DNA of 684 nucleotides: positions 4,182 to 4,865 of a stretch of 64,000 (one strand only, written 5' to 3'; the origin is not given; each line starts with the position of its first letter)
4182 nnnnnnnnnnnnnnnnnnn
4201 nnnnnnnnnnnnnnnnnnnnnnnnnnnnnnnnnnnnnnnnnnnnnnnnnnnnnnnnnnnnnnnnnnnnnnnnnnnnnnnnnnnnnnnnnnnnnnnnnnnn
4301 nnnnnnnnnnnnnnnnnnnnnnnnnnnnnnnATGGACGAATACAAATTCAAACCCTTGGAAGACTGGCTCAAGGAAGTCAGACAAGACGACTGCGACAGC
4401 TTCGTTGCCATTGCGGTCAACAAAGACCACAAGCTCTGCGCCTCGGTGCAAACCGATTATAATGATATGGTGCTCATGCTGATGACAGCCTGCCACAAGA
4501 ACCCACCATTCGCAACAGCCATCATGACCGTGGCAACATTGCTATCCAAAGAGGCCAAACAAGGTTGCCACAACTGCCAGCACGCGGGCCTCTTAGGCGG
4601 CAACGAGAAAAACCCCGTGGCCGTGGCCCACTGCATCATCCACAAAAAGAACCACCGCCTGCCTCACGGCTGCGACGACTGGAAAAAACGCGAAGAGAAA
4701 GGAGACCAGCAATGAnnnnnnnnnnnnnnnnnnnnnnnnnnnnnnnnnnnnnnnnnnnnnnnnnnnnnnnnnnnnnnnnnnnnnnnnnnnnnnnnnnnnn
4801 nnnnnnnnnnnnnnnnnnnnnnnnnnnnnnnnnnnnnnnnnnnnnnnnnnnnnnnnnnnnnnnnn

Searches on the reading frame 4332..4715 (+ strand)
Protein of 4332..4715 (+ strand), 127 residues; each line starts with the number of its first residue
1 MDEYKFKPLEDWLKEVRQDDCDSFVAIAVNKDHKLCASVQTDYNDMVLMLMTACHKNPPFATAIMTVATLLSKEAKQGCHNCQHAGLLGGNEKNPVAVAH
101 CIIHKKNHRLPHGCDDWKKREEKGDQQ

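Call 70: search_protein_families(library=pfam, proteins=[window:4332-4715:+], max_evalue=0.001)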
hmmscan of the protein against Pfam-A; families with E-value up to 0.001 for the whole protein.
window:4332-4715:+ (127 aa): 0 families

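Call 100: find_homologous_proteins(query=window:4332-4715:+, max_evalue=0.00001)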
Query window:4332-4715:+ (127 aa): 8 proteins with E <= 0.00001 among 9 candidates.
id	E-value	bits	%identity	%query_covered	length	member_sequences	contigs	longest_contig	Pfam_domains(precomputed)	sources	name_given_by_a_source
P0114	3.2e-84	297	100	100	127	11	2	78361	-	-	-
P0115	1.3e-63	231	76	100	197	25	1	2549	-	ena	-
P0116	1.4e-61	224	74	100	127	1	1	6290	-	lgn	-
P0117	1.9e-49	185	66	98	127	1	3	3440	-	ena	-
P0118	2.7e-49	184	62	100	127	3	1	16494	-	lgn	-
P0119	1.1e-32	131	48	100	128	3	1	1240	-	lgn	-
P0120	7.3e-28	115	88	41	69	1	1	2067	-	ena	-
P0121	2.6e-26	110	67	61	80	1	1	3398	-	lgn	-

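Call 101: find_encoding_contigs(protein=P0118, flank=2000, max_places=2)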
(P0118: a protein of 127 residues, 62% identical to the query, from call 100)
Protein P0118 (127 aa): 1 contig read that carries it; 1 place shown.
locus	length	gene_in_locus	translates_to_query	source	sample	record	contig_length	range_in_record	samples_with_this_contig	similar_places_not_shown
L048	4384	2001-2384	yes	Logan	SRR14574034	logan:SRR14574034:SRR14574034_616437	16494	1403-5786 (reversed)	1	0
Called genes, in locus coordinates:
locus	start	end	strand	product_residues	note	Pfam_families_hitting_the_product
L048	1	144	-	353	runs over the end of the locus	PF00929:RNase_T, PF00533:BRCT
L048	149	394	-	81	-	-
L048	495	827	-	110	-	PF01381:HTH_3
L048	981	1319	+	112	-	-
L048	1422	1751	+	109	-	-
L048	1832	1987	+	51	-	-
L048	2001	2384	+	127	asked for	-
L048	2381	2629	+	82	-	-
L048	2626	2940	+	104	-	-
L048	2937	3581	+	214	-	-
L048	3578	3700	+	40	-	-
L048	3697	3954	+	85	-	-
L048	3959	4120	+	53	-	-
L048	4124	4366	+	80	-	-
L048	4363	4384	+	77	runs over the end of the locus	-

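Call 102: find_encoding_contigs(protein=P0116, flank=2000, max_places=2)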
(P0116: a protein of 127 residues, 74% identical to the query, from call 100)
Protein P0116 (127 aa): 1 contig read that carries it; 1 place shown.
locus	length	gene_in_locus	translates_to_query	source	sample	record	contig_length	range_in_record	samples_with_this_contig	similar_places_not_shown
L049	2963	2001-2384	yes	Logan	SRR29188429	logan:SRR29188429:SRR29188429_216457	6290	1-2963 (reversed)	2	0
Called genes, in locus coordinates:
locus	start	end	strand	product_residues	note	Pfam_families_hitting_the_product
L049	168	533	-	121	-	-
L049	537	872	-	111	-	PF12844:HTH_19 (weak), PF13443:HTH_26, PF13560:HTH_31 (weak), PF01381:HTH_3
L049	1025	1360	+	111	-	-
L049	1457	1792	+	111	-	-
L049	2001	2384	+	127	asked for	-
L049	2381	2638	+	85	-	-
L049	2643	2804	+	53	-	-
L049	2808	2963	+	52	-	?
